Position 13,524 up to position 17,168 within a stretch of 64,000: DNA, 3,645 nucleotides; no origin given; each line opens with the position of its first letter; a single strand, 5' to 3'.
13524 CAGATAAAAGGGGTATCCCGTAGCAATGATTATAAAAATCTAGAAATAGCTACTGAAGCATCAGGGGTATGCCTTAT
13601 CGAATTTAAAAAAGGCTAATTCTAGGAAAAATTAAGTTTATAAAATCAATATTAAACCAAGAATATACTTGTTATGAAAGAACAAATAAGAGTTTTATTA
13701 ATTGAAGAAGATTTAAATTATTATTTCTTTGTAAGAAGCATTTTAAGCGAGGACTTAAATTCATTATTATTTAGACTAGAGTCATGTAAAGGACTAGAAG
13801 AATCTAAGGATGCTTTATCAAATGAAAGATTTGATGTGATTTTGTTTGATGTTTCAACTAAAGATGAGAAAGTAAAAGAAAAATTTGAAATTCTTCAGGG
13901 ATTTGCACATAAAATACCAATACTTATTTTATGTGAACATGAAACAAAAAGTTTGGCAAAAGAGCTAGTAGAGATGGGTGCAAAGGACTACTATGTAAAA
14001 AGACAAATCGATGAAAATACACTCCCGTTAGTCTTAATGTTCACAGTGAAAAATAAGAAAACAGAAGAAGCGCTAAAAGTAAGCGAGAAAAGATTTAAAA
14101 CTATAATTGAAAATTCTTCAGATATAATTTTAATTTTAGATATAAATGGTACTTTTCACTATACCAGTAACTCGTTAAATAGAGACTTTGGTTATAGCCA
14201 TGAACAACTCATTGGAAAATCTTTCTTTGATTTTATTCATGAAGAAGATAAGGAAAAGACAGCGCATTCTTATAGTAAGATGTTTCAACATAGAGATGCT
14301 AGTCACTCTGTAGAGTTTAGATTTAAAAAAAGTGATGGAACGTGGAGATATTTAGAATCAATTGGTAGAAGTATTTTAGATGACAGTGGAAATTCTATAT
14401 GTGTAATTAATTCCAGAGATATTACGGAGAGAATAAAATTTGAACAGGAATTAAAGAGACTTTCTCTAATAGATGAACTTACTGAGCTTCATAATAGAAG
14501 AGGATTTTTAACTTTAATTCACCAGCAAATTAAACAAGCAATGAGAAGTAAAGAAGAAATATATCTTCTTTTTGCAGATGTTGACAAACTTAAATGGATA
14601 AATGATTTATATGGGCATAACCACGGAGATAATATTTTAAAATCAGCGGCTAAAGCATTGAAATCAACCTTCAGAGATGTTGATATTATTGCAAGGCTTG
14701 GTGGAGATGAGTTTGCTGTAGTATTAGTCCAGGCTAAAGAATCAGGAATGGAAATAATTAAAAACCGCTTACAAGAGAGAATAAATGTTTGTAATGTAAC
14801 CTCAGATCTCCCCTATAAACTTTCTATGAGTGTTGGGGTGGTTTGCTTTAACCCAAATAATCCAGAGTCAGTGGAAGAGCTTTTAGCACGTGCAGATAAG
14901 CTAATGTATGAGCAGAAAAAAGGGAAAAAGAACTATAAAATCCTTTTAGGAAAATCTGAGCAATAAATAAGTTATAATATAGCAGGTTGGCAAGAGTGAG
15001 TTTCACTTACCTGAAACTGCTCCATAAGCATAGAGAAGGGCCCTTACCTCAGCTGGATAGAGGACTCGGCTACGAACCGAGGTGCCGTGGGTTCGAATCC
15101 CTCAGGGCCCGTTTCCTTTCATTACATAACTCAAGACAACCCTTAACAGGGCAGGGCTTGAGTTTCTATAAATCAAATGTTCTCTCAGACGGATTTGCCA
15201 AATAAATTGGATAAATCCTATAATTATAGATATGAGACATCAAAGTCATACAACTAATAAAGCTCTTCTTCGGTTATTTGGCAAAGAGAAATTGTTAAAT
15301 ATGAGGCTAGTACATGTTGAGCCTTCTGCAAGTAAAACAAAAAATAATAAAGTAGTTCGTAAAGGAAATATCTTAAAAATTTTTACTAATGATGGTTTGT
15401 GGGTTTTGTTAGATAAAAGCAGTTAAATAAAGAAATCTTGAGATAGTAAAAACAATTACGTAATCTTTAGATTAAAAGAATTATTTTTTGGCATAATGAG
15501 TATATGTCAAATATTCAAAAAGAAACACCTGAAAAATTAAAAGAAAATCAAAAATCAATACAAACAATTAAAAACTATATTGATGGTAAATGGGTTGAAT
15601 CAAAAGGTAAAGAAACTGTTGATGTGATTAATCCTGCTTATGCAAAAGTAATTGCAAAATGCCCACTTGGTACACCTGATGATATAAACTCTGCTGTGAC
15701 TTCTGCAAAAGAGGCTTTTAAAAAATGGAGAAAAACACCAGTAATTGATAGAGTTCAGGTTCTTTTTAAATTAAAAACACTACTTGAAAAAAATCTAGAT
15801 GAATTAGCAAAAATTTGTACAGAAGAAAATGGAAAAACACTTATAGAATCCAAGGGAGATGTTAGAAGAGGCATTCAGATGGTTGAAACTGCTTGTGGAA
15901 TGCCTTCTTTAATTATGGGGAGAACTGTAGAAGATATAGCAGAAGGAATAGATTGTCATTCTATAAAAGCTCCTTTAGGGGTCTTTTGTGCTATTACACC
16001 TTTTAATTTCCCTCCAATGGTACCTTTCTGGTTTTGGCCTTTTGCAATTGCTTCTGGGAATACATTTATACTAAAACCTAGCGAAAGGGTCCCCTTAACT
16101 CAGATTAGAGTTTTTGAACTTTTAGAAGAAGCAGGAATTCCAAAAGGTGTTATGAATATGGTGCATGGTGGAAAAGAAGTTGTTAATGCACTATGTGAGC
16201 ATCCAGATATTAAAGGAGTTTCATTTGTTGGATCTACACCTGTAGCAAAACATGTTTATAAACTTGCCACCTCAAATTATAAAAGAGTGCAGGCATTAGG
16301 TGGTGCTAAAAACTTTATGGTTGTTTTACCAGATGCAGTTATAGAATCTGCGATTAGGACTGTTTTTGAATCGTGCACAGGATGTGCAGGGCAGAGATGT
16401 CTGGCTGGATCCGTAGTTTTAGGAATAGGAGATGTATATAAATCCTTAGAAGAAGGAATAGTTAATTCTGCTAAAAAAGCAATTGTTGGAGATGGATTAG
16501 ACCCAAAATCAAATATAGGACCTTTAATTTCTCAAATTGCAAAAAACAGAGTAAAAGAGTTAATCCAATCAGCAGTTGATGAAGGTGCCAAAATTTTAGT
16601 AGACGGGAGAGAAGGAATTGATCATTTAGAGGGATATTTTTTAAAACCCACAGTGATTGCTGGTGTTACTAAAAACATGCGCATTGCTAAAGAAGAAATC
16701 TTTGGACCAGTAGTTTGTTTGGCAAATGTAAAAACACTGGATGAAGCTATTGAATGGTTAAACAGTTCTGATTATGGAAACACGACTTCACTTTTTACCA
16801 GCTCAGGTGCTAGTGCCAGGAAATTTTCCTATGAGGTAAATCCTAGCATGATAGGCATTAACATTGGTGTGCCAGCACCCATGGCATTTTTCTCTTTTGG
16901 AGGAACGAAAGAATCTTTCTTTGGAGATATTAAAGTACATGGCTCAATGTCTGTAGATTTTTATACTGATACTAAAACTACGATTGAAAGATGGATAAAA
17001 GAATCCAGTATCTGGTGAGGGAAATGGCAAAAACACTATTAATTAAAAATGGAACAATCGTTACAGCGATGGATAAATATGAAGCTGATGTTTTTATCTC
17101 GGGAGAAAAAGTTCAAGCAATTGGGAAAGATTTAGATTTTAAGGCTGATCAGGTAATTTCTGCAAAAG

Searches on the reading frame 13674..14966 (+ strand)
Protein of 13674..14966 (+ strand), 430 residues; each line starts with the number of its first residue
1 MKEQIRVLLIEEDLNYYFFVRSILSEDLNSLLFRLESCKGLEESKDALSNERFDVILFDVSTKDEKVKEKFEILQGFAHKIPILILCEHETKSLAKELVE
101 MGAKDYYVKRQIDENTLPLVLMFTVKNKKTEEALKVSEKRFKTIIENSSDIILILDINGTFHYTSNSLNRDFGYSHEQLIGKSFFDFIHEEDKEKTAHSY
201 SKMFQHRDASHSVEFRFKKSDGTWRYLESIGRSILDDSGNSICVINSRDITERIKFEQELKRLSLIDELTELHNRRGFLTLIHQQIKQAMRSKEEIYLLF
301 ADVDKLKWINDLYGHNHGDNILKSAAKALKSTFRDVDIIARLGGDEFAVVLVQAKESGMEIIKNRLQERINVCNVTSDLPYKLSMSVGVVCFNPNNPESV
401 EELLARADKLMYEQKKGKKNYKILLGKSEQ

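Call 67: search_protein_families(library=pfam, proteins=[window:13674-14966:+], max_evalue=0.00001)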
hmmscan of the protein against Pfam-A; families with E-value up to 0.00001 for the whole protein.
window:13674-14966:+ (430 aa): 7 families
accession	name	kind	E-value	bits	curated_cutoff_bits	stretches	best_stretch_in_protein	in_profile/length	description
PF00990.26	GGDEF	-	6.2e-42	143.5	23.8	1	265-420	2-160/161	Diguanylate cyclase, GGDEF domain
PF00989.32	PAS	-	6.2e-17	62.1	22.6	1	140-244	2-108/113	PAS fold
PF08447.18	PAS_3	-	7.5e-15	55.4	25.6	1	163-245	3-86/89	PAS fold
PF13426.13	PAS_9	-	2.6e-13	50.6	27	1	150-252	2-103/103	PAS domain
PF08448.16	PAS_4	-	6.5e-11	42.9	23.1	1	146-253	2-108/110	PAS fold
PF00072.30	Response_reg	-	2e-07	31.6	30.2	1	20-114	10-103/111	Response regulator receiver domain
PF14598.12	PAS_11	-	6.2e-06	26.6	25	0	165-227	18-79/109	PAS domain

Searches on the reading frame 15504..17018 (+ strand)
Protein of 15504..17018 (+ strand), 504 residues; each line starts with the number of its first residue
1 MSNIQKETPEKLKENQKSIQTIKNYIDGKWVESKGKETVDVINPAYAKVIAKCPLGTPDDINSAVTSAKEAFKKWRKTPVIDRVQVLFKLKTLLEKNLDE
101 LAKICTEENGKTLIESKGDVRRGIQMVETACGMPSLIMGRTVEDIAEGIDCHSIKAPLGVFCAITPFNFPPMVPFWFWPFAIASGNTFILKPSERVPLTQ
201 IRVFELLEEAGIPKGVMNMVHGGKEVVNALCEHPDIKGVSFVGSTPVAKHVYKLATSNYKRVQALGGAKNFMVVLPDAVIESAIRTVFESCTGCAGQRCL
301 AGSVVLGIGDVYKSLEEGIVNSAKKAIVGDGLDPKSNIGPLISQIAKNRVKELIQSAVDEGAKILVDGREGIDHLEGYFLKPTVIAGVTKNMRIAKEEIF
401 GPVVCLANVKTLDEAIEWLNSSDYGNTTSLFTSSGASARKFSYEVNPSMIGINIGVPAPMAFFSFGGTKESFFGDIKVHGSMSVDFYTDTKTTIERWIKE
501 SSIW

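Call 67: search_protein_families(library=pfam, proteins=[window:15504-17018:+], max_evalue=0.00001)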
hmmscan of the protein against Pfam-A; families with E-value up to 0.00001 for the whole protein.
window:15504-17018:+ (504 aa): 1 family
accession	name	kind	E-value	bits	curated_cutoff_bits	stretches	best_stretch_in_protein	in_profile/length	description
PF00171.27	Aldedh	-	5.6e-144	480.6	23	1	30-492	1-460/461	Aldehyde dehydrogenase family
